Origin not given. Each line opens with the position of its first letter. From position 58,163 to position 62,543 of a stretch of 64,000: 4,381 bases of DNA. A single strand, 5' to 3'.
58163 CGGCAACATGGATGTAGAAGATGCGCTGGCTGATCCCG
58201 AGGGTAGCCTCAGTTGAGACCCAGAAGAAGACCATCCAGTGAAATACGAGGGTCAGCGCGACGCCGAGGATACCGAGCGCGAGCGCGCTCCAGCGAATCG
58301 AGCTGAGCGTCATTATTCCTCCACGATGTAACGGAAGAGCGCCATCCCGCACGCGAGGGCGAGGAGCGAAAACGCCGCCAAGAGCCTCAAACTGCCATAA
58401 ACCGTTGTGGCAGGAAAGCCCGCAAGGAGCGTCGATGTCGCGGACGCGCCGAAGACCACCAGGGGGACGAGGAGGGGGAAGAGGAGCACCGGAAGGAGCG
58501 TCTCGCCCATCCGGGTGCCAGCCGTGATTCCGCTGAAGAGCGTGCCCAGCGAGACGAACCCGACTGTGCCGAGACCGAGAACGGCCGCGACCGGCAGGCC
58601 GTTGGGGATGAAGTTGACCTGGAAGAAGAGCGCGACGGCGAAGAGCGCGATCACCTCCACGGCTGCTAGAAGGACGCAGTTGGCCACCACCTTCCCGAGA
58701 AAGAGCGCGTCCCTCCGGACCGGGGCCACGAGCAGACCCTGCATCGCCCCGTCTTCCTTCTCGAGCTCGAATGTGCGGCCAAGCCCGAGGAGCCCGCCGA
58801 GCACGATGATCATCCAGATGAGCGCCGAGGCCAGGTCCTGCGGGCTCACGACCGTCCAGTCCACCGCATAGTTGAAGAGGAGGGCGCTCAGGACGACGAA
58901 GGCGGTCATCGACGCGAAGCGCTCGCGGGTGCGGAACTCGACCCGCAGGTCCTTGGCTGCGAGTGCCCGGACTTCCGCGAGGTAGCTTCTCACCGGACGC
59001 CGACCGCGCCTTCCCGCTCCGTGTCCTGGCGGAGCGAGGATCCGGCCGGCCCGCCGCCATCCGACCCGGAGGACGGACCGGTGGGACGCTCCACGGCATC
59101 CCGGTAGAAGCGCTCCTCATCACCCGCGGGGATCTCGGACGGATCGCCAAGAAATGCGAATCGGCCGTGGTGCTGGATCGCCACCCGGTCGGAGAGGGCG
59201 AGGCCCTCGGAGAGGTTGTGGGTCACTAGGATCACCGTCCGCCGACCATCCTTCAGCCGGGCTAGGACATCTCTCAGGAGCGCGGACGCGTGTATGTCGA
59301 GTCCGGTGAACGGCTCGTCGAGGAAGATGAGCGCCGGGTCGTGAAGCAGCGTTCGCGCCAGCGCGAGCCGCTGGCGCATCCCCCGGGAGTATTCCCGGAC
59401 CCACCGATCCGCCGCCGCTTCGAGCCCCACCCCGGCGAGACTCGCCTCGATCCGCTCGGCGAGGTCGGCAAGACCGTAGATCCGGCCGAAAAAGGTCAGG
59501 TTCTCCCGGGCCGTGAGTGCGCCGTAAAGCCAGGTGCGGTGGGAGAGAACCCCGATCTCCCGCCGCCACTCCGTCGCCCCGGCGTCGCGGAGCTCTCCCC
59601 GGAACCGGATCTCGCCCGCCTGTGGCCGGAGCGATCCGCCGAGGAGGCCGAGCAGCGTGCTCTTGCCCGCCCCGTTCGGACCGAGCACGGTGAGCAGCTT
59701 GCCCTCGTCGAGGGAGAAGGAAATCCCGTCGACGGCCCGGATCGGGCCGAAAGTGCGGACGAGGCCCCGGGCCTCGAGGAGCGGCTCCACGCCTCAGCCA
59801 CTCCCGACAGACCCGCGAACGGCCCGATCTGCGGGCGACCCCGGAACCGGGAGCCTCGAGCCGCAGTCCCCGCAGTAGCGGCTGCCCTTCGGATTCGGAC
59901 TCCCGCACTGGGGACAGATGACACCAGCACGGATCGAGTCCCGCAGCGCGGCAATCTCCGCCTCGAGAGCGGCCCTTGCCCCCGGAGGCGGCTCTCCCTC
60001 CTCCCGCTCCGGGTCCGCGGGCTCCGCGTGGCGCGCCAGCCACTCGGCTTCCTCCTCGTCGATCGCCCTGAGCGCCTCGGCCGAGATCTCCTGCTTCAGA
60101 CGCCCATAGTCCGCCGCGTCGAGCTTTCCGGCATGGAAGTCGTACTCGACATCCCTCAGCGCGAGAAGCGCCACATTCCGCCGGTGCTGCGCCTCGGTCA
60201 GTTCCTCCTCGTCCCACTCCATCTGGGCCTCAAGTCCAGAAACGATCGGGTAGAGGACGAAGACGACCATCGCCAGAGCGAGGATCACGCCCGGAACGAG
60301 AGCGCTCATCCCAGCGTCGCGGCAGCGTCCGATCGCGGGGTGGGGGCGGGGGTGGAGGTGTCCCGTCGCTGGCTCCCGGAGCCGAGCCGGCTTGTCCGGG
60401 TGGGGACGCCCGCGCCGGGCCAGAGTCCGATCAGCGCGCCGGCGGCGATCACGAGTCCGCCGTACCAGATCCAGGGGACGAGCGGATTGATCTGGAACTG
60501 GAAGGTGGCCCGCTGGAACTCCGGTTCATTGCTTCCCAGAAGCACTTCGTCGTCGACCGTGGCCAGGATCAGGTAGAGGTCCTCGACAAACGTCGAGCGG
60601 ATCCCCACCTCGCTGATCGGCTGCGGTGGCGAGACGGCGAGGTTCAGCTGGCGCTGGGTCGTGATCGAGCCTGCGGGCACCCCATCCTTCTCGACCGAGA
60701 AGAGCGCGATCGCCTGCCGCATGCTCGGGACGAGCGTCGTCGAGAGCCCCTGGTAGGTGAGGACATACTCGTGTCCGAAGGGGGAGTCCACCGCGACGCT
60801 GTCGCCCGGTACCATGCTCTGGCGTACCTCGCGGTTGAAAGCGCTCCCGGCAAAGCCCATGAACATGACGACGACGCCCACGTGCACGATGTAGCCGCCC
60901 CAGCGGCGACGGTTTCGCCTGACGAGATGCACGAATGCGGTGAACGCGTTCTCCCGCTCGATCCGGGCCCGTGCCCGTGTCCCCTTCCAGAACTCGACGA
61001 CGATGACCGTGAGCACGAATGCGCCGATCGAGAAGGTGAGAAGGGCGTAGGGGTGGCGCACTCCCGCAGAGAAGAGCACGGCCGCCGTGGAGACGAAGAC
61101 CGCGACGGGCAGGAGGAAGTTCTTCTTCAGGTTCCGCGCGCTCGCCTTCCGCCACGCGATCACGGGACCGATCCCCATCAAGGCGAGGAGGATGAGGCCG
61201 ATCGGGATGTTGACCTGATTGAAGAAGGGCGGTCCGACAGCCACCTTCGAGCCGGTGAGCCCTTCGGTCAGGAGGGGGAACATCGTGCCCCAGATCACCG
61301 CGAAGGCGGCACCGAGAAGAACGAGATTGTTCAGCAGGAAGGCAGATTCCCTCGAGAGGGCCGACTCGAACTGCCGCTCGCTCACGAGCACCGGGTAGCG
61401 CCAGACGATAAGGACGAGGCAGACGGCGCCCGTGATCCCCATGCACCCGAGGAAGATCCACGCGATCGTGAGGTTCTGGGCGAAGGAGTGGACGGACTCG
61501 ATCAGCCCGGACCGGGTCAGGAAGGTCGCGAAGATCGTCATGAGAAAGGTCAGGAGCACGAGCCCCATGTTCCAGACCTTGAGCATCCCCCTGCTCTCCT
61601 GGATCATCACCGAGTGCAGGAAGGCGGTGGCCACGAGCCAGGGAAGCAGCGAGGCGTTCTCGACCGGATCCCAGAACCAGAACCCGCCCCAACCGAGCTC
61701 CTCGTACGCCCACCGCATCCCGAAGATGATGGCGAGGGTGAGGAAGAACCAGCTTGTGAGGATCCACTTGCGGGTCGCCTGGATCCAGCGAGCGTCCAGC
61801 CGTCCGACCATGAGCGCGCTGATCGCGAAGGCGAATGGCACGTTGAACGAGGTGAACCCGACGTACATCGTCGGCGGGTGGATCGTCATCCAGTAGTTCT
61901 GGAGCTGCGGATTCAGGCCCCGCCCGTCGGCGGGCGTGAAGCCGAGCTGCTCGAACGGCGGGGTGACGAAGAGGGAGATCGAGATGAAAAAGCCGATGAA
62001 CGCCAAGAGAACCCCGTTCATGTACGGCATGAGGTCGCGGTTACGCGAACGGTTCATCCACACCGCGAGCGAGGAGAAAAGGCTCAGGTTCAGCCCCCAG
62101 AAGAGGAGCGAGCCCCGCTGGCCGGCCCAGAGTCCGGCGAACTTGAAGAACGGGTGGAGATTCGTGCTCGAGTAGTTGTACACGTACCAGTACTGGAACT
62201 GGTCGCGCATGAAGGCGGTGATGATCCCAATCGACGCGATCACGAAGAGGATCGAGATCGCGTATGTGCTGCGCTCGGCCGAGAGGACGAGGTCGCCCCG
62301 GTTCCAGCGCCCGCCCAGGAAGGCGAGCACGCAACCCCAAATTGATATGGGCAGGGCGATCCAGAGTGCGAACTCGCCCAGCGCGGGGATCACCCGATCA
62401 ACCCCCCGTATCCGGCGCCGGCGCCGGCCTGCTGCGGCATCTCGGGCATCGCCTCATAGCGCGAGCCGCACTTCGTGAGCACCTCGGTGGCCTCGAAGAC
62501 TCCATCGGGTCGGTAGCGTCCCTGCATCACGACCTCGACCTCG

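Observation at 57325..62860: Variant System I cytochrome c maturation cluster: CcmE with Cys instead of the heme-binding His, order ccmE-F-X-A-B-C-D, no ccmG/ccmH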

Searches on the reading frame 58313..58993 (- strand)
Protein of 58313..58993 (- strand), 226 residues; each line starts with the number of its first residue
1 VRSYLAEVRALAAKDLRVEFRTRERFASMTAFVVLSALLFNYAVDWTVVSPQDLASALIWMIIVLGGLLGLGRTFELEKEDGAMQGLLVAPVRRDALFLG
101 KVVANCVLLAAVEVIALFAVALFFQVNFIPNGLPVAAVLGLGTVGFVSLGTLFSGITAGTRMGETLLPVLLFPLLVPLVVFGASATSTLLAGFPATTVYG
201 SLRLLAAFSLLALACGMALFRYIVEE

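Call 4: search_protein_families(library=pfam, proteins=[window:58313-58993:-], max_evalue=0.01)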
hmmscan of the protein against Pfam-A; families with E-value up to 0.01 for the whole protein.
window:58313-58993:- (226 aa): 4 families
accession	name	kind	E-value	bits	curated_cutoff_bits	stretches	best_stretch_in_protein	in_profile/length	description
PF03379.19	CcmB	-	2e-30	106.2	24.9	1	10-214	3-203/215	CcmB protein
PF12679.13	ABC2_membrane_2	-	1.2e-06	28.5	27.2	1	77-184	92-207/283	ABC-2 family transporter protein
PF12698.13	ABC2_membrane_3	-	4.5e-06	26.4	31.6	1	55-190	165-303/347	ABC-2 family transporter protein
PF12730.13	ABC2_membrane_4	-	3.6e-05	24.2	27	1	29-130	22-127/179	ABC-2 family transporter protein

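Call 5: search_protein_families(library=ncbifam, proteins=[window:58313-58993:-], max_evalue=0.01)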
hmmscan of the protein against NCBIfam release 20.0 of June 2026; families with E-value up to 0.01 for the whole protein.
window:58313-58993:- (226 aa): 4 families
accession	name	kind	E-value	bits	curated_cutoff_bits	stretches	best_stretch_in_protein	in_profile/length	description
TIGR01190.1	ccmB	equivalog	3e-17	63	156.2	1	13-215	3-201/211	heme exporter protein CcmB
NF038293.1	permease_SagH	equivalog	8.2e-05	21.6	450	1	58-156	184-281/370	SagH family ABC transporter permease subunit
NF041647.1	ABC_perm_CPBP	equivalog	0.0022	16.8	435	1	78-127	216-265/636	ABC transporter permease subunit/CPBP intramembrane protease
NF033858.1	ABC2_perm_RbbA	equivalog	0.0073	14.2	1050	1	48-157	709-818/909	ribosome-associated ATPase/putative transporter RbbA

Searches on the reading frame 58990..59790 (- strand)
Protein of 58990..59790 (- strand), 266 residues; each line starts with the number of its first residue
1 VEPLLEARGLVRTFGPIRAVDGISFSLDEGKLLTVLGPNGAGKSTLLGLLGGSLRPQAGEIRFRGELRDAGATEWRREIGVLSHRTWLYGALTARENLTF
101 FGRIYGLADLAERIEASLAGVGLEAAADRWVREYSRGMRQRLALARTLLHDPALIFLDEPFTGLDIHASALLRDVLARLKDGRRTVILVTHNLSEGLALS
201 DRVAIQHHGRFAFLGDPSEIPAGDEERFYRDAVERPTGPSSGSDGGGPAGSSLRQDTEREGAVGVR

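Call 4: search_protein_families(library=pfam, proteins=[window:58990-59790:-], max_evalue=0.01)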
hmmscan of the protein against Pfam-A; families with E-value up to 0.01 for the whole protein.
window:58990-59790:- (266 aa): 6 families
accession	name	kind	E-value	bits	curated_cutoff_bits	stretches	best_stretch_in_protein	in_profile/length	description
PF00005.33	ABC_tran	-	3.7e-31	109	25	1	21-161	2-136/137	ABC transporter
PF13304.12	AAA_21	-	5.1e-14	53.5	27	1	132-193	236-300/304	AAA domain, putative AbiEii toxin, Type IV TA system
PF04310.18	MukB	-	0.0019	18.4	23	1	25-82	22-77/226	MukB N-terminal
PF13191.12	AAA_16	-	0.003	18.5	32.6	1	30-182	24-162/167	AAA ATPase domain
PF13555.12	AAA_29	-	0.006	16.7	27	0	25-47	17-39/61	P-loop containing region of AAA domain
PF13476.12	AAA_23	-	0.0077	17.3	27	0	14-47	7-36/201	AAA domain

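Call 5: search_protein_families(library=ncbifam, proteins=[window:58990-59790:-], max_evalue=0.01)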
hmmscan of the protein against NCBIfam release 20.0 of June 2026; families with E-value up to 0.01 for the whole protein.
window:58990-59790:- (266 aa): 191 families (the best 25 are shown)
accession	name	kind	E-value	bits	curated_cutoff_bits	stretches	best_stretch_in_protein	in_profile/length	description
TIGR01188.1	drrA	subfamily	4e-55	187.2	312.45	1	13-220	2-211/302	daunorubicin resistance ABC transporter, ATP-binding protein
TIGR03522.1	GldA_ABC_ATP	equivalog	6.8e-43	147.2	402.6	1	8-211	6-210/301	gliding motility-associated ABC transporter ATP-binding subunit GldA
TIGR03864.1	PQQ_ABC_ATP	hypoth_equivalog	7.6e-42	143.4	302.25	1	5-222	2-221/236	ABC transporter, ATP-binding subunit, PQQ-dependent alcohol dehydrogenase system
NF033858.1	ABC2_perm_RbbA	equivalog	7.4e-41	140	1050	1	4-223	266-487/909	ribosome-associated ATPase/putative transporter RbbA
NF010059.0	PRK13536.1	equivalog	1.2e-39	136.1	549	1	9-219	48-260/342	nodulation factor ABC transporter ATP-binding protein NodI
NF010060.0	PRK13537.1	equivalog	1.7e-39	135.6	521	1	4-220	15-233/314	nodulation factor ABC transporter ATP-binding protein NodI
TIGR03740.1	galliderm_ABC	subfamily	1.3e-38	133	309.75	1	5-213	1-204/223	lantibiotic protection ABC transporter ATP-binding subunit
TIGR01288.1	nodI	equivalog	2.7e-38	131.7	424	1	9-218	9-220/303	nodulation factor ABC transporter ATP-binding protein NodI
TIGR03265.1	PhnT2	equivalog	6e-38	131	457.7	1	3-231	3-233/353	putative 2-aminoethylphosphonate ABC transporter ATP-binding protein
TIGR00968.1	3a0106s01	subfamily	8.1e-38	130.3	342.75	1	11-224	7-222/237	sulfate ABC transporter ATP-binding protein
TIGR01189.1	ccmA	equivalog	1.6e-37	129.1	131.6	1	5-192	1-186/198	heme ABC exporter ATP-binding protein CcmA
NF010061.0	PRK13538.1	equivalog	1.5e-36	125.9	195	1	3-193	4-193/211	cytochrome c biogenesis heme-transporting ATPase CcmA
NF043075.1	MMSYN1_0197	equivalog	3.1e-35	121.7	550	1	4-229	2-229/341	spermidine/putrescine ABC transporter ATP-binding protein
NF006987.0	PRK09452.1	equivalog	2.5e-34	118.6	482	1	2-220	15-235/378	spermidine/putrescine ABC transporter ATP-binding protein PotA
NF010068.0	PRK13548.1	equivalog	8.2e-34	116.9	261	1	3-220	4-230/261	heme ABC transporter ATP-binding protein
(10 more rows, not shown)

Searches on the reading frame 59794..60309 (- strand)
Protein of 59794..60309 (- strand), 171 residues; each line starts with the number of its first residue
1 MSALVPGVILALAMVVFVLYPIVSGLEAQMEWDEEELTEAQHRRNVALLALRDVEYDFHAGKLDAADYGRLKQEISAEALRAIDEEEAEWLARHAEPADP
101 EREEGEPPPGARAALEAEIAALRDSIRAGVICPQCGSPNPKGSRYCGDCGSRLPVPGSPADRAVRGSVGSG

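Call 4: search_protein_families(library=pfam, proteins=[window:59794-60309:-], max_evalue=0.01)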
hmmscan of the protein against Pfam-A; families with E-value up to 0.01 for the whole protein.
window:59794-60309:- (171 aa): 5 families
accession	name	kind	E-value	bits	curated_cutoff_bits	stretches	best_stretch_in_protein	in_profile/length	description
PF24463.1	DUF7577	-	1.2e-07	31.7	28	1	129-154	2-27/27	Domain of unknown function (DUF7577)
PF13240.11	Zn_Ribbon_1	-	1.5e-06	28.2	25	1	132-153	2-23/23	zinc-ribbon domain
PF12773.13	DZR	-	2.3e-06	28.1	27.3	1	132-154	1-23/45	Double zinc ribbon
PF13248.11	Zn_ribbon_3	-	0.0012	18.7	27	1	130-153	3-26/26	zinc-ribbon domain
PF18912.6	DZR_2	-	0.0058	16.9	27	1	130-149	37-55/56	Double zinc ribbon domain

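Call 5: search_protein_families(library=ncbifam, proteins=[window:59794-60309:-], max_evalue=0.01)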
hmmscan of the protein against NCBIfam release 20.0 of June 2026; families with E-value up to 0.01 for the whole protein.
window:59794-60309:- (171 aa): 2 families
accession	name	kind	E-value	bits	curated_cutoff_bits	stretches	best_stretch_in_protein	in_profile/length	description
TIGR03142.1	cytochro_ccmI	equivalog_domain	6.1e-07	29.8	29.3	1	8-89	7-83/118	c-type cytochrome biogenesis protein CcmI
NF011149.0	PRK14559.1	equivalog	0.0061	15.3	374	1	130-153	2-25/642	serine/threonine phosphatase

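Call 34: find_homologous_proteins(query=window:59794-60309:-, max_evalue=0.001)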
Query window:59794-60309:- (171 aa): 604 proteins with E <= 0.001 among 2232 candidates; the best 120 are listed.
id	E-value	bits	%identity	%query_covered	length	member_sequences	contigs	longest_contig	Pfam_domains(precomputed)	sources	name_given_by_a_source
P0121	1.4e-106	372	100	100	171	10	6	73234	PF13240.12,PF12773.14,PF24463.2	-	-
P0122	1.5e-99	349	95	100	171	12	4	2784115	PF13240.12,PF12773.14,PF24463.2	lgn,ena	-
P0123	5.4e-96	337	89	100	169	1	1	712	PF13240.12,PF12773.14,PF24463.2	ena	-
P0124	6.7e-94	331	91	100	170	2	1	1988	PF13240.12,PF12773.14,PF24463.2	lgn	-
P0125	3.4e-90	319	88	99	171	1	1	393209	PF13240.12,PF12773.14,PF24463.2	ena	-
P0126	5.2e-80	285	81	100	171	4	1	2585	PF13240.12,PF12773.14,PF24463.2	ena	-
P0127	5.9e-78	279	77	97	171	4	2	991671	PF13240.12,PF12773.14,PF24463.2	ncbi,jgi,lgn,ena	jgi:hypothetical protein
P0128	1.2e-77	278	76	100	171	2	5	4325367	PF12773.14,PF24463.2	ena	-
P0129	1.2e-71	258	72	100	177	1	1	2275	PF13240.12,PF12773.14,PF13248.12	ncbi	-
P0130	1.1e-67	245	75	91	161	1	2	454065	PF13240.12,PF12773.14,PF24463.2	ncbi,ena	-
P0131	4.6e-67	243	74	94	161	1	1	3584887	PF13240.12,PF12773.14,PF24463.2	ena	-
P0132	1.2e-64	235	73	90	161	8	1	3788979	PF13240.12,PF12773.14,PF24463.2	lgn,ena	-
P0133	2.3e-64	235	71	91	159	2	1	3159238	PF13240.12,PF12773.14,PF24463.2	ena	-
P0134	4.1e-63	230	71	92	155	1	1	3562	PF13240.12,PF12773.14,PF24463.2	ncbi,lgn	-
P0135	7.3e-63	230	70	91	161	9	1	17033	PF13240.12,PF12773.14,PF24463.2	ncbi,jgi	-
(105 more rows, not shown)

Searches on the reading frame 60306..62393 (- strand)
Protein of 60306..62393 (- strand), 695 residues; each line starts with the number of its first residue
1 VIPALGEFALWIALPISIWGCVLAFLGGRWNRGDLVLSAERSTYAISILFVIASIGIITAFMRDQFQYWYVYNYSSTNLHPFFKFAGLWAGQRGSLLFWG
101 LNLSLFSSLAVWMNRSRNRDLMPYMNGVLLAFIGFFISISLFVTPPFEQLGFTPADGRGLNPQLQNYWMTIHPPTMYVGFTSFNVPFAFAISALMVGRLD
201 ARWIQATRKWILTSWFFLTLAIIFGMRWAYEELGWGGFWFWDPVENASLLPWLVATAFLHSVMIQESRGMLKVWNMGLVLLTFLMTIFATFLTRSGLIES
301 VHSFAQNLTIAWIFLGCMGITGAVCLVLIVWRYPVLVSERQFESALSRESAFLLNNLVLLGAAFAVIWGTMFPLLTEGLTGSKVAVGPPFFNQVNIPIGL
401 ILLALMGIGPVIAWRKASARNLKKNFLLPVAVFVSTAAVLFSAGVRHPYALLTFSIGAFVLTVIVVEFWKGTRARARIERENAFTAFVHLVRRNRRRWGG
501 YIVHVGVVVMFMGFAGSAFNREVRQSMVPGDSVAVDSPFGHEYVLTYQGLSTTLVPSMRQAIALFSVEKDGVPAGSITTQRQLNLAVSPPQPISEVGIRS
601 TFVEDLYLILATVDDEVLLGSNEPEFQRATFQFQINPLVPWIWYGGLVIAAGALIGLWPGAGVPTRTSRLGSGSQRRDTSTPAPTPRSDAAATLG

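Call 4: search_protein_families(library=pfam, proteins=[window:60306-62393:-], max_evalue=0.01)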
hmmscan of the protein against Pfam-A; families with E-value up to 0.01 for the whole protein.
window:60306-62393:- (695 aa): 2 families
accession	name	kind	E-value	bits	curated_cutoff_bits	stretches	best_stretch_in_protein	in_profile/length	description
PF16327.10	CcmF_C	-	9.1e-56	189.8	28.7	1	319-657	5-320/323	Cytochrome c-type biogenesis protein CcmF C-terminal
PF01578.25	Cytochrom_C_asm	-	3.6e-35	122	29.9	1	93-296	5-210/212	Cytochrome C assembly protein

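Call 5: search_protein_families(library=ncbifam, proteins=[window:60306-62393:-], max_evalue=0.01)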
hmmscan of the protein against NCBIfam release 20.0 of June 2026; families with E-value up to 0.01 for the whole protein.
window:60306-62393:- (695 aa): 4 families
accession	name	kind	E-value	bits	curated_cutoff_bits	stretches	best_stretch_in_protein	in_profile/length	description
TIGR03145.1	cyt_nit_nrfE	subfamily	8.6e-122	407.9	927.3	1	1-658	1-631/631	heme lyase NrfEFG subunit NrfE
TIGR00353.1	nrfE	subfamily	3.1e-120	402.8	569.05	1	58-658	6-573/578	heme lyase CcmF/NrfE family subunit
NF007691.0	PRK10369.1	subfamily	5.9e-86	289.5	394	1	2-660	4-568/573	heme lyase NrfEFG subunit NrfE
TIGR03144.1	cytochr_II_ccsB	equivalog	5e-13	49.4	187.6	1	209-297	162-248/252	c-type cytochrome biogenesis protein CcsB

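Call 52: search_solved_structures(query=window:60306-62393:-, max_evalue=0.001, show_alignments=1)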
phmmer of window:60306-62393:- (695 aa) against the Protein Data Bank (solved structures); distinct sequences matched with E-value up to 0.001: 1.
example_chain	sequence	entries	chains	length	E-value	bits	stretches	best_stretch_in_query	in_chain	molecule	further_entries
6zmq_A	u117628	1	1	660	2.9e-93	316.9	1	3-662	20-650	Cytochrome C-type biogenesis protein ccmF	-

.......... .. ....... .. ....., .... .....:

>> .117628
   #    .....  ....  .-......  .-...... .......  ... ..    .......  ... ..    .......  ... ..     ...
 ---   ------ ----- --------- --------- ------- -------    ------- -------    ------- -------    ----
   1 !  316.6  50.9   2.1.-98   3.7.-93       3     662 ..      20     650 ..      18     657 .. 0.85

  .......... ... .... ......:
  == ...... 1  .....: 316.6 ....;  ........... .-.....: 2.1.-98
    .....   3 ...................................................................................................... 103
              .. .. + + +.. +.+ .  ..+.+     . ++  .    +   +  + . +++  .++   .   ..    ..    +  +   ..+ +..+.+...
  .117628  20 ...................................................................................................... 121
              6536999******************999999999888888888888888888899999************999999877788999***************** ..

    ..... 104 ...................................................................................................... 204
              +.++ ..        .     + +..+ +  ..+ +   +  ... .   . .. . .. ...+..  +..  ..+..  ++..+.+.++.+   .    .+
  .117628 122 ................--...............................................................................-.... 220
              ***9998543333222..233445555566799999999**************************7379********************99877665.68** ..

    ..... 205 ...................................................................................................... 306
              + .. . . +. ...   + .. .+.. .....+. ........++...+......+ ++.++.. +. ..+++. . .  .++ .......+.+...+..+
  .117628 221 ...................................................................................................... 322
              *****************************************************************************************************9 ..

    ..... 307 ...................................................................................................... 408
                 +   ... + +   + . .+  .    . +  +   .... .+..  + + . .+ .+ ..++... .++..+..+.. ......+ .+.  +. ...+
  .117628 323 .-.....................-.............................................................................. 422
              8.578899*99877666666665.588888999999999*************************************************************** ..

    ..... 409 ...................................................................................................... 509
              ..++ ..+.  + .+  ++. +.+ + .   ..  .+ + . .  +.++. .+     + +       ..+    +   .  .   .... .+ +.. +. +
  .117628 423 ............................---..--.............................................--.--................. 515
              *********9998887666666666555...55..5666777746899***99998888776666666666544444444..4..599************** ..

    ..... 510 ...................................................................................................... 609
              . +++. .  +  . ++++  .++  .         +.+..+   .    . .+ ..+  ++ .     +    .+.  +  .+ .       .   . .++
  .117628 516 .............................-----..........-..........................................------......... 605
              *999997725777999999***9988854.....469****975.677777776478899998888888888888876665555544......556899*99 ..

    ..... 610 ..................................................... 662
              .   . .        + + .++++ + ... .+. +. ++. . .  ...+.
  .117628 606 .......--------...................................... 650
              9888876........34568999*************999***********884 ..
